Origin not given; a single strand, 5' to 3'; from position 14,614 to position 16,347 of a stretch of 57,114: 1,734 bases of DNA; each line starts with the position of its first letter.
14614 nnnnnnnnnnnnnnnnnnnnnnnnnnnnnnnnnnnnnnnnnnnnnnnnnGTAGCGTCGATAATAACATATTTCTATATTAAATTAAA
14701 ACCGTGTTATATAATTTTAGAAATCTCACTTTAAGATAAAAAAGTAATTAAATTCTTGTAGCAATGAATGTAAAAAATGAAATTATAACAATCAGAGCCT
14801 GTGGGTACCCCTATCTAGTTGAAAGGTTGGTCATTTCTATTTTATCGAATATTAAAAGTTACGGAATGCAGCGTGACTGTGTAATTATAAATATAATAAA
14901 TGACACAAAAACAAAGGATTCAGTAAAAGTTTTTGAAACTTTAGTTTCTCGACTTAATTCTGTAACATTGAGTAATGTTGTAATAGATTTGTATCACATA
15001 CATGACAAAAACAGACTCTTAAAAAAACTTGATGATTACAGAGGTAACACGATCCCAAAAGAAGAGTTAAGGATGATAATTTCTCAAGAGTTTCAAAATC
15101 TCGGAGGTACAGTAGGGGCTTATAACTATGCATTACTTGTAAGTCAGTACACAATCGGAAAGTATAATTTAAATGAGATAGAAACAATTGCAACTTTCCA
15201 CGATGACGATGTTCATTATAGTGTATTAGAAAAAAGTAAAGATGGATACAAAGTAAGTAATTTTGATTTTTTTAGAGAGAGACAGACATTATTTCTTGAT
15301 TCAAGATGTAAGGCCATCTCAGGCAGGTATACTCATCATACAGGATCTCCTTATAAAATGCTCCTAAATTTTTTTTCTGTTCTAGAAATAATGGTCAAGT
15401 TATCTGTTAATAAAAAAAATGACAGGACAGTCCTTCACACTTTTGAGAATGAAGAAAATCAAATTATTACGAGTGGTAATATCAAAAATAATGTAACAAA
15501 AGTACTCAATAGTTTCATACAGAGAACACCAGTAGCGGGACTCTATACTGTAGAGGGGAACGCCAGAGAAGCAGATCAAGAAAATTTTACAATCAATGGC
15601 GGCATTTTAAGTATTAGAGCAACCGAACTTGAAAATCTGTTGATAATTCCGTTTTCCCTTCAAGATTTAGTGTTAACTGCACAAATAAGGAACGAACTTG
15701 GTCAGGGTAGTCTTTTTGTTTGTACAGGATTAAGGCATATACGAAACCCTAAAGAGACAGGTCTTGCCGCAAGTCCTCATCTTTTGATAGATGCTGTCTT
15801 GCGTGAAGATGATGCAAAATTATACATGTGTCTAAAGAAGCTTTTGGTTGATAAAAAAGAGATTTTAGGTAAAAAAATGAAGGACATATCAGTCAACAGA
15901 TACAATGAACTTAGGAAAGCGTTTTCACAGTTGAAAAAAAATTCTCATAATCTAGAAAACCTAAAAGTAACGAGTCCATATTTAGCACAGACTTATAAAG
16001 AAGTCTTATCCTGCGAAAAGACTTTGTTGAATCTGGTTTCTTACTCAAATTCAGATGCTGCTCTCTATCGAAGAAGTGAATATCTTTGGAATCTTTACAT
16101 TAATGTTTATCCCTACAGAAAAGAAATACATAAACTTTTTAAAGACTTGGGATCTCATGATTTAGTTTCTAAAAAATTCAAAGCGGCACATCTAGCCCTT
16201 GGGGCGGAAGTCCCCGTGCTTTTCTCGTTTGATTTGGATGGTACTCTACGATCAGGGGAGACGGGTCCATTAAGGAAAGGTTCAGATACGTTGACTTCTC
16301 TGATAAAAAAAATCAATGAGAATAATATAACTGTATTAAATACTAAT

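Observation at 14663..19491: AT-rich three-gene islet (GT/HAD fusion, P-loop kinase, carbamoyltransferase) wedged between valS and tsaC: candidate uncharacterised glycoside-modification cassette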

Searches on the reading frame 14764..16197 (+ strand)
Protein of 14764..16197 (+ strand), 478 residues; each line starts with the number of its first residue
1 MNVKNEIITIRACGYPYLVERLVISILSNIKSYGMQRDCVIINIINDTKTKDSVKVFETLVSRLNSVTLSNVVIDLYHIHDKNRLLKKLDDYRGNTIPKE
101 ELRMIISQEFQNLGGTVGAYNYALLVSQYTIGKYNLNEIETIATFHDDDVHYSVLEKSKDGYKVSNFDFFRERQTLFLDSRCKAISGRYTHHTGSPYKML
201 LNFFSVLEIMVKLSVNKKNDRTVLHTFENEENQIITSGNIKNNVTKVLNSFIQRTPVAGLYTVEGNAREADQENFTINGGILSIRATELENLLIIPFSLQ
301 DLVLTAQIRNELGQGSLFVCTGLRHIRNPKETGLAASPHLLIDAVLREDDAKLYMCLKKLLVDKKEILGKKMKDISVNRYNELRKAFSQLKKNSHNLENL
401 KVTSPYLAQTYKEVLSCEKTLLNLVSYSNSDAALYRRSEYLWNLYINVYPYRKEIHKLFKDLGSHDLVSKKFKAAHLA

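Call 35: search_protein_representatives(alignment_id=A2)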
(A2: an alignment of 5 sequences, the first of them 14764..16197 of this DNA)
Query: 5 sequences, 510 profile positions. Proteins with E-value up to 0.001 (for the whole library): 28; up to 1e-10: 18; up to 1e-30: 2. The best 28 are listed.
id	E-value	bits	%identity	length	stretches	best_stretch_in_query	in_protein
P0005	5.1e-290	978.9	-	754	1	1-510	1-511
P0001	3.5e-241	817.8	-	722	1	34-509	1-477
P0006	6.6e-23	97.6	-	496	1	39-395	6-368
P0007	1.2e-18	83.6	-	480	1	39-332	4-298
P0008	3.6e-17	78.7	-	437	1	138-323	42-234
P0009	1.0e-16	77.2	-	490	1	40-408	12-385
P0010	2.1e-16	76.2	-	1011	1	143-298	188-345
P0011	1.1e-15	73.8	-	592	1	133-323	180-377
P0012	4.8e-15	71.7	-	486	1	43-292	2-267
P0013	2.0e-14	69.6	-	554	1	146-373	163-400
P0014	2.4e-14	69.4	-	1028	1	143-340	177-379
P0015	2.3e-13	66.1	-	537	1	147-326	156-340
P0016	2.4e-13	66.1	-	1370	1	143-297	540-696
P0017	2.8e-13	65.9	-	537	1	147-362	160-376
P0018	7.8e-13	64.4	-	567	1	138-335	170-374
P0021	1.4e-11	60.3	-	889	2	139-292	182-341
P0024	8.7e-09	51.1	-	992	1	145-292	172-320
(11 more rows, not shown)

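Call 36: search_protein_families(library=pfam, proteins=[P0006, P0007, P0009, P0010, P0011, P0013, P0014, P0016, P0021, P0024], max_evalue=0.01)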
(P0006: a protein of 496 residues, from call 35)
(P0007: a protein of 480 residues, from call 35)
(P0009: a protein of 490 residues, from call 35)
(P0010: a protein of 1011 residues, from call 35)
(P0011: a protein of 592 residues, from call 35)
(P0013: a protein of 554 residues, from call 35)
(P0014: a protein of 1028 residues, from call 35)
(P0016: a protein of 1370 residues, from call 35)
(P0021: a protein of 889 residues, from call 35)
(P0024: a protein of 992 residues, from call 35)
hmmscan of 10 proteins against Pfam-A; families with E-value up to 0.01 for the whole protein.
P0006 (496 aa): 0 families

P0007 (480 aa): 0 families

P0009 (490 aa): 0 families

P0010 (1011 aa): 2 families
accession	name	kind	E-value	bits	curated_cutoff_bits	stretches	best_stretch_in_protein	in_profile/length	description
PF06722.18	EryCIII-like_C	-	1.6e-07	31.9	31.7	1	881-989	19-125/145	Erythromycin biosynthesis protein CIII-like, C-terminal domain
PF04101.22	Glyco_tran_28_C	-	5.2e-06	27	22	1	893-983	54-148/166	Glycosyltransferase family 28 C-terminal domain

P0011 (592 aa): 0 families

P0013 (554 aa): 0 families

P0014 (1028 aa): 2 families
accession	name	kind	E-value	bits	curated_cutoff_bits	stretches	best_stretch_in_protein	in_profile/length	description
PF06722.18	EryCIII-like_C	-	9e-05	22.9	31.7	1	901-995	22-115/145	Erythromycin biosynthesis protein CIII-like, C-terminal domain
PF04101.22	Glyco_tran_28_C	-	0.00041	20.9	22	1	896-998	33-146/166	Glycosyltransferase family 28 C-terminal domain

P0016 (1370 aa): 3 families
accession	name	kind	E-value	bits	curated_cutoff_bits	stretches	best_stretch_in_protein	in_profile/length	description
PF04101.22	Glyco_tran_28_C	-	1.3e-06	29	22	1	1262-1347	65-153/166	Glycosyltransferase family 28 C-terminal domain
PF06722.18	EryCIII-like_C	-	2.2e-06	28.1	31.7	1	1238-1349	15-126/145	Erythromycin biosynthesis protein CIII-like, C-terminal domain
PF11202.14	StiP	-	0.00027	20.7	28.7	1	19-119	11-105/245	Tellurite-like stress resistance cysteine protease StiP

P0021 (889 aa): 0 families

P0024 (992 aa): 2 families
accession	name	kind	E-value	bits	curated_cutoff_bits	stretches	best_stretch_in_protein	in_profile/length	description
PF04101.22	Glyco_tran_28_C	-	0.00011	22.7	22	1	882-961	60-143/166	Glycosyltransferase family 28 C-terminal domain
PF06722.18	EryCIII-like_C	-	0.00044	20.7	31.7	1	855-968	8-122/145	Erythromycin biosynthesis protein CIII-like, C-terminal domain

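Call 37: predict_structure(alignment_id=A2)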
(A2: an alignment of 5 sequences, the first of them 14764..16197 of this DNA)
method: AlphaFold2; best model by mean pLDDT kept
length: 478 residues; sequences in the alignment: 5
mean_pLDDT: 45.0   pTM: 0.40
mean pLDDT of the five models: 45.0, 42.8, 37.8, 37.7, 36.6
residues with pLDDT >= 90: 3; 70-90: 60; 50-70: 86; < 50: 329
segments of 3 or more residues with pLDDT < 50: 108-117, 149-361, 364-380, 395-411, 413-426, 428-478
pLDDT, mean of each block of 10 residues (from residue 1): 66 70 68 71 80 77 86 84 68 60 54 48 62 68 54 32 36 35 28 28 34 32 24 28 34 28 25 21 21 24 30 27 26 31 39 46 49 46 49 49 39 47 43 47 44 39 29 27
secondary structure, 60 per line:
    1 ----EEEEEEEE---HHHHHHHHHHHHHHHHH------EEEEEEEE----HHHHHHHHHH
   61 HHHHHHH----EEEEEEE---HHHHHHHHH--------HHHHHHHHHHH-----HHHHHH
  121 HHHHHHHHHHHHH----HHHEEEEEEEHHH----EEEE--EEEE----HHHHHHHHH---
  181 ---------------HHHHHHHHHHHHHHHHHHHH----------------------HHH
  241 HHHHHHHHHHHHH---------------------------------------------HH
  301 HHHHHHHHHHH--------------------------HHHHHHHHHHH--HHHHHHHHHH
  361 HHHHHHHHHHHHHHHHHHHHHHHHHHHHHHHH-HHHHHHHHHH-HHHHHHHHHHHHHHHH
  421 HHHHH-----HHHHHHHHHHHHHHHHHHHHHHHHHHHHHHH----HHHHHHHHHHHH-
elements in order: E5-12 H16-32 E39-46 H51-67 E72-78 H82-90 H99-109 H115-133 E141-147 E155-158 E161-164 H169-177 H196-215 H238-253 H299-311 H338-348 H351-392 H394-403 H405-425 H431-461 H466-477

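Call 47: search_solved_structures(query=A3, max_evalue=10)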
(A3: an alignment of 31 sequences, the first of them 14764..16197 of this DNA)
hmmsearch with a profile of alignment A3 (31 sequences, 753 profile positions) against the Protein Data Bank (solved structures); distinct sequences matched with E-value up to 10: 42.
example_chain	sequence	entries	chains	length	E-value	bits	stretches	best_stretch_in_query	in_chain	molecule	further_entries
10zg_A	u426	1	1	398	4.1e-10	41.7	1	601-743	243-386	Glycosyl transferase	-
7lvy_A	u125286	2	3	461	3.8e-08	35.2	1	597-735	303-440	UDP-glycosyltransferase 203A2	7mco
6pnt_A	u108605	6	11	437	1.3e-07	33.4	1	594-738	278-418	UDP-glycosyltransferase 202A2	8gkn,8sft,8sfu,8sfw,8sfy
7vm0_A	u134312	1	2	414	5.9e-07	31.3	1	599-744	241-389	Glycosyl transferase family 1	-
8h5d_A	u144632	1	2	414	9.2e-07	30.6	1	601-744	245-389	Glycosyltransferase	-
5du2_A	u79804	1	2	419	3e-06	29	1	623-748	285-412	EspG2 glycosyltransferase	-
3wad_A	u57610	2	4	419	6.9e-06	27.8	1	604-731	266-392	Glycosyltransferase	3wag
4ldp_A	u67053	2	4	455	1e-05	27.2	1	598-729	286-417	NDP-forosamyltransferase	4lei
6kqw_A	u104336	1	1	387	1.9e-05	26.3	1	621-748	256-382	Uncharacterized UDP-glucosyltransferase YjiC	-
6kqx_A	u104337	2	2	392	1.9e-05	26.3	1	621-748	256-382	Uncharacterized UDP-glucosyltransferase YjiC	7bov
9ke1_A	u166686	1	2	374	4e-05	25.2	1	606-715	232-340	Rhamnosyltransferase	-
7yp3_A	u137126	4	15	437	8e-05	24.2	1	608-728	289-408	Glycosyltransferase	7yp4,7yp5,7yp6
6j31_A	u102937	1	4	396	0.00021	22.8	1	600-750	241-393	kcn28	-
6j32_A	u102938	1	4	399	0.00022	22.8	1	600-750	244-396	Kcn28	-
2iya_A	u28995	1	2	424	0.00034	22.2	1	626-747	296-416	OLEANDOMYCIN GLYCOSYLTRANSFERASE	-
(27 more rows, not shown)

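Call 50: predict_structure(alignment_id=A3)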
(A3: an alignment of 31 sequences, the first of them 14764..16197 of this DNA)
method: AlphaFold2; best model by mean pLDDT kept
length: 478 residues; sequences in the alignment: 31
mean_pLDDT: 86.7   pTM: 0.88
mean pLDDT of the five models: 86.7, 86.6, 86.2, 84.7, 84.2
residues with pLDDT >= 90: 263; 70-90: 163; 50-70: 41; < 50: 11
segments of 3 or more residues with pLDDT < 50: 109-114, 333-337
pLDDT, mean of each block of 10 residues (from residue 1): 92 90 97 93 88 88 96 91 66 70 71 61 94 97 95 95 96 95 94 88 94 81 93 94 93 91 88 76 96 84 89 92 87 49 70 87 89 87 93 90 90 90 72 88 90 92 84 73
secondary structure, 60 per line:
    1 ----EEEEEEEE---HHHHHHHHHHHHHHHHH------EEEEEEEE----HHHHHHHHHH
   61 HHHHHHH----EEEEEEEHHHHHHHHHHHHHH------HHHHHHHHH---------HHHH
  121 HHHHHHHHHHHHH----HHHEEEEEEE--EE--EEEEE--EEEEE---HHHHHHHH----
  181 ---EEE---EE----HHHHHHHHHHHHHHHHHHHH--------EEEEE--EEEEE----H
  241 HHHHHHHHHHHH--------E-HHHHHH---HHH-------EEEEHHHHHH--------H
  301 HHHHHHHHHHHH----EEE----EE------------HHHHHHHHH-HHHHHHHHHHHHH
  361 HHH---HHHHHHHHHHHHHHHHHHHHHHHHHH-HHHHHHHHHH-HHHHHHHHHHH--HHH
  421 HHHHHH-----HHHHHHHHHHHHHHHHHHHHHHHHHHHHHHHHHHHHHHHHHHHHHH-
elements in order: E5-12 H16-32 E39-46 H51-67 E72-78 H79-92 H99-107 H117-133 E141-147 E154-158 E161-165 H169-176 E184-186 H196-215 E224-228 E231-235 H240-252 H263-268 E282-285 H286-291 H300-312 E317-319 H338-346 H348-363 H367-392 H394-403 H405-415 H418-426 H432-477

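Call 53: fold_search(model_id=the predicted structure, library=pdb)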
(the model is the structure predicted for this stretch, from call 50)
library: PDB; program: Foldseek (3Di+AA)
matches with E <= 10: 941; with E <= 0.001: 15
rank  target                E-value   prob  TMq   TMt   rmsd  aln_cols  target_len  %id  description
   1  9yq5_A                5.0e-06  1.00  0.31  0.30  23.6       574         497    8  Chlorella virus hyaluronan synthase bound to an inserted UDP-GlcA (released 2025-12-10)
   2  8sne_A                7.1e-06  1.00  0.32  0.31  23.8       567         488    9  Chlorella virus Hyaluronan Synthase bound to GlcA extended GlcNAc primer and UDP (released 2024-05-01)
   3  9yq4_A                8.7e-06  1.00  0.30  0.29  23.0       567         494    9  Chlorella virus hyaluronan synthase bound to a proofreading UDP-GlcA (released 2025-12-10)
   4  8snc_A                9.2e-06  1.00  0.32  0.31  24.1       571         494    9  Chlorella virus Hyaluronan Synthase bound to GlcA extended GlcNAc primer (released 2024-05-01)
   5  7sp7_A                1.4e-05  1.00  0.30  0.30  24.1       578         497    9  Chlorella virus hyaluronan synthase inhibited by UDP (released 2022-04-06)
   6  7sp8_A                5.1e-05  1.00  0.31  0.30  23.6       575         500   10  Chlorella virus Hyaluronan Synthase bound to UDP-GlcNAc (released 2022-04-06)
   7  4y7f                  3.5e-04  1.00  0.28  0.45   8.8       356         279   11  Crystal structure of glucosyl-3-phosphoglycerate synthase from Mycobacterium tuberculosis in complex with Mn2+, uridine- (released 2015-07-15)
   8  7p8g                  3.7e-04  1.00  0.30  0.44   9.8       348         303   13  Crystal structure of Mycobacterium hassiacum glucosyl-3-phosphoglycerate synthase at pH 5.5 - apo form (released 2023-01-25)
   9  5jqx_C                4.8e-04  1.00  0.29  0.46   8.5       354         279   11  Crystal structure of glucosyl-3-phosphoglycerate synthase from Mycobacterium tuberculosis in complex with phosphoglyce (released 2017-05-24)
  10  7p5l_A                5.6e-04  1.00  0.29  0.44   9.6       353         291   12  Crystal structure of Mycobacterium hassiacum glucosyl-3-phosphoglycerate synthase at pH 7.1 - apo form (released 2023-01-18)
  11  3ckq                  6.2e-04  1.00  0.30  0.44  10.3       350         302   10  Crystal Structure of a Mycobacterial Protein (released 2008-07-29)
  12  5jt0                  6.9e-04  1.00  0.29  0.47   9.6       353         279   11  Crystal structure of glucosyl-3-phosphoglycerate synthase from Mycobacterium tuberculosis in complex with Mn2+, uridine- (released 2017-05-24)
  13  4y7g                  8.0e-04  1.00  0.29  0.47   9.1       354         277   11  Crystal structure of glucosyl-3-phosphoglycerate synthase from Mycobacterium tuberculosis in complex with Mn2+, uridine- (released 2015-07-15)
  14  5jqx_B                8.0e-04  1.00  0.28  0.45   9.2       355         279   11  Crystal structure of glucosyl-3-phosphoglycerate synthase from Mycobacterium tuberculosis in complex with phosphoglyce (released 2017-05-24)
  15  7pdo                  8.8e-04  1.00  0.29  0.44   9.4       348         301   12  Crystal structure of Mycobacterium hassiacum glucosyl-3-phosphoglycerate synthase at pH 5.5 in complex with UDP (released 2023-02-15)
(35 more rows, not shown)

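Call 54: fold_search(model_id=the predicted structure, library=viral)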
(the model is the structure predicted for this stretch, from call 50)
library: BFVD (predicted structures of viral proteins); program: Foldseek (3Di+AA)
matches with E <= 10: 654; with E <= 0.001: 5
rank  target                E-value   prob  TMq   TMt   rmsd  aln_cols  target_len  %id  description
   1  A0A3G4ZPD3            3.3e-05  1.00  0.36  0.25  17.7       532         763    8  Uncharacterized protein [Terrestrivirus sp.]
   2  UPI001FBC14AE         3.7e-05  1.00  0.32  0.27  20.0       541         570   10  (no name look-up for this kind of identifier)
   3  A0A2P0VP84            1.2e-04  1.00  0.26  0.37  21.8       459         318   13  Glycosyltransferase family 8 protein [Tetraselmis virus 1]
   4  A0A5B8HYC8            6.3e-04  1.00  0.32  0.44  11.2       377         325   10  Uncharacterized protein [Mimiviridae sp. ChoanoV1]
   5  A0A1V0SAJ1            9.5e-04  0.99  0.27  0.43  19.6       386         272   11  Uncharacterized protein [Catovirus CTV1]
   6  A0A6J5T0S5            1.1e-03  0.95  0.26  0.17  28.0       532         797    9  Glycosyltransferase, DXD sugar-binding motif [uncultured Caudovirales phage]
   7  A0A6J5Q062            1.4e-03  1.00  0.29  0.38  16.3       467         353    9  Glyco_tranf_GTA_type domain containing protein [uncultured Caudovirales phage]
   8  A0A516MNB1            1.6e-03  1.00  0.30  0.45  11.8       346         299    9  (no name in the UniProt tables at hand)
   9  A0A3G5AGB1            1.9e-03  1.00  0.31  0.46   9.5       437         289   11  Glycosyltransferase [Satyrvirus sp.]
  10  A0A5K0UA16            1.9e-03  0.99  0.26  0.34  16.0       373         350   10  Uncharacterized protein [Yasminevirus sp. GU-2018]
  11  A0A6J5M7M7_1          2.0e-03  1.00  0.30  0.19  10.6       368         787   10  Methyltransferase FkbM [uncultured Caudovirales phage]
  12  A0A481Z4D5            2.3e-03  0.84  0.23  0.29  21.0       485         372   12  Uncharacterized protein [Pithovirus LCPAC101]
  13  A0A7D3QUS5            3.1e-03  1.00  0.28  0.30  11.7       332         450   11  Glycosyltransferase family 2 [Fadolivirus FV1/VV64]
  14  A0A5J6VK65            3.2e-03  0.95  0.21  0.17  18.0       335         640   15  Uncharacterized protein [Megaviridae environmental sample]
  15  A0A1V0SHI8            3.4e-03  0.84  0.24  0.28  24.5       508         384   12  Glycosyltransferase [Klosneuvirus KNV1]
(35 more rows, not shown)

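Call 56: find_encoding_contigs(protein=P0006, flank=8000, max_places=3)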
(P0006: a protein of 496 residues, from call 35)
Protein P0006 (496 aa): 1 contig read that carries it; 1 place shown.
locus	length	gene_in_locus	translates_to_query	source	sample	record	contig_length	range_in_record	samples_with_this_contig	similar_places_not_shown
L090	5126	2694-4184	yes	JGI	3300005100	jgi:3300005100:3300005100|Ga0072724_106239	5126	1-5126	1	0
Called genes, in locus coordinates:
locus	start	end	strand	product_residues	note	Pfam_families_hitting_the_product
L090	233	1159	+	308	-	PF08459:UvrC_RNaseH_dom, PF14520:HHH_5 (weak)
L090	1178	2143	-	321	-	-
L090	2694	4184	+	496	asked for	-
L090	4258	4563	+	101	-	-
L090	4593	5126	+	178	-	?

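Call 57: find_encoding_contigs(protein=P0007, flank=8000, max_places=2)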
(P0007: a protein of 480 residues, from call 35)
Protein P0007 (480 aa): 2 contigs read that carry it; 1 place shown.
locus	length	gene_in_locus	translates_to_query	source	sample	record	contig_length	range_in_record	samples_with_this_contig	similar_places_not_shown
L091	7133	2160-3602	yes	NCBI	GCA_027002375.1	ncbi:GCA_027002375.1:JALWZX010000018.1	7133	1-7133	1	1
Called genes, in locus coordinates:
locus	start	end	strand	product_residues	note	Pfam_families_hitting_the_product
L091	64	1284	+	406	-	PF01041:DegT_DnrJ_EryC1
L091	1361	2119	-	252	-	PF01230:HIT (weak)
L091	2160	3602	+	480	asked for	-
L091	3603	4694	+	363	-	PF00535:Glycos_transf_2 (weak)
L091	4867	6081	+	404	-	-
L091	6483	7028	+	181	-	PF01636:APH (weak)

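Call 58: find_encoding_contigs(protein=P0009, flank=8000, max_places=2)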
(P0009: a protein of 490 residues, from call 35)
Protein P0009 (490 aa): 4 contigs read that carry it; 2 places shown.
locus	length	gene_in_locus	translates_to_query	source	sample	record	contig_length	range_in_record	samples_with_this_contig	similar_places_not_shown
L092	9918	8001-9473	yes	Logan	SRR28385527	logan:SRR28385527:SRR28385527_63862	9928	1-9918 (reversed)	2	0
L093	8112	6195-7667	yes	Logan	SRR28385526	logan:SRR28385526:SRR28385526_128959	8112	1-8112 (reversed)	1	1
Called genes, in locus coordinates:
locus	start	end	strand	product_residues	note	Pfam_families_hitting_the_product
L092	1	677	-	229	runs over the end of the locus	?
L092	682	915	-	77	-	-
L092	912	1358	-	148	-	PF01029:NusB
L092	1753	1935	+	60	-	-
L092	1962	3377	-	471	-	PF00224:PK, PF02887:PK_C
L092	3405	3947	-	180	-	PF03602:Cons_hypoth95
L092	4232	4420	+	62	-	-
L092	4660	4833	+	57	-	-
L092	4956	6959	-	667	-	PF17191:RecG_wedge, PF01336:tRNA_anti-codon, PF00176:SNF2-rel_dom, PF00270:DEAD, PF04851:ResIII, PF00271:Helicase_C, PF22590:Cas3-like_C_2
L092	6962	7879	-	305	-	PF13176:TPR_7 (faint), PF13424:TPR_12 (faint), PF13431:TPR_17 (faint), PF14559:TPR_19 (weak), PF00515:TPR_1 (weak), PF07719:TPR_2 (weak), PF13414:TPR_11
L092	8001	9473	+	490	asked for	-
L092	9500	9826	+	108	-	PF01741:MscL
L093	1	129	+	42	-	?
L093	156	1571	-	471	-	PF00224:PK, PF02887:PK_C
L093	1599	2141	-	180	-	PF03602:Cons_hypoth95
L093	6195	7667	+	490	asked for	-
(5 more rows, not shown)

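Call 59: find_encoding_contigs(protein=P0012, flank=8000, max_places=2)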
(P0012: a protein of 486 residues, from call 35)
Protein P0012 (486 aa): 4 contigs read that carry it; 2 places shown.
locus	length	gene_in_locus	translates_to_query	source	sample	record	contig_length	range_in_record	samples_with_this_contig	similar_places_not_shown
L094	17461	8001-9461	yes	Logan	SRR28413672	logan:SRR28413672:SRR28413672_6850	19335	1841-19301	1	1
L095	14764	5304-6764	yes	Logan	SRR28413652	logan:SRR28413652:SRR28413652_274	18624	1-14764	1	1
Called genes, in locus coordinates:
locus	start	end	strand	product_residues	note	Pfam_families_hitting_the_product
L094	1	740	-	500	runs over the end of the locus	PF00083:Sugar_tr, PF07690:MFS_1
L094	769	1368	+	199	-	PF04203:Sortase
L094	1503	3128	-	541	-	-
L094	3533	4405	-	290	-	PF00512:HisKA, PF02518:HATPase_c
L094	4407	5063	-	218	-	PF00072:Response_reg, PF00486:Trans_reg_C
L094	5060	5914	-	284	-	PF01435:Peptidase_M48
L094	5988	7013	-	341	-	PF03602:Cons_hypoth95 (weak), PF05175:MTS (weak), PF01170:UPF0020, PF13847:Methyltransf_31 (weak)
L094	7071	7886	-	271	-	PF03109:ABC1, PF00069:Pkinase (weak), PF07714:PK_Tyr_Ser-Thr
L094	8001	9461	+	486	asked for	-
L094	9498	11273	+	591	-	-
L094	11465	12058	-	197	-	-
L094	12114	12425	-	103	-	PF01883:FeS_assembly_P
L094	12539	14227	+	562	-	PF00753:Lactamase_B, PF12706:Lactamase_B_2 (weak), PF22505:RNase_J_b_CASP, PF07521:RMMBL (weak), PF17770:RNase_J_C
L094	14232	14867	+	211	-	PF21176:RecR_HhH, PF02132:RecR_ZnF, PF01751:Toprim, PF13662:Toprim_4, PF21175:RecR_C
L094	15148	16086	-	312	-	PF13793:Pribosyltran_N, PF00156:Pribosyltran, PF14572:Pribosyl_synth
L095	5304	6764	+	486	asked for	-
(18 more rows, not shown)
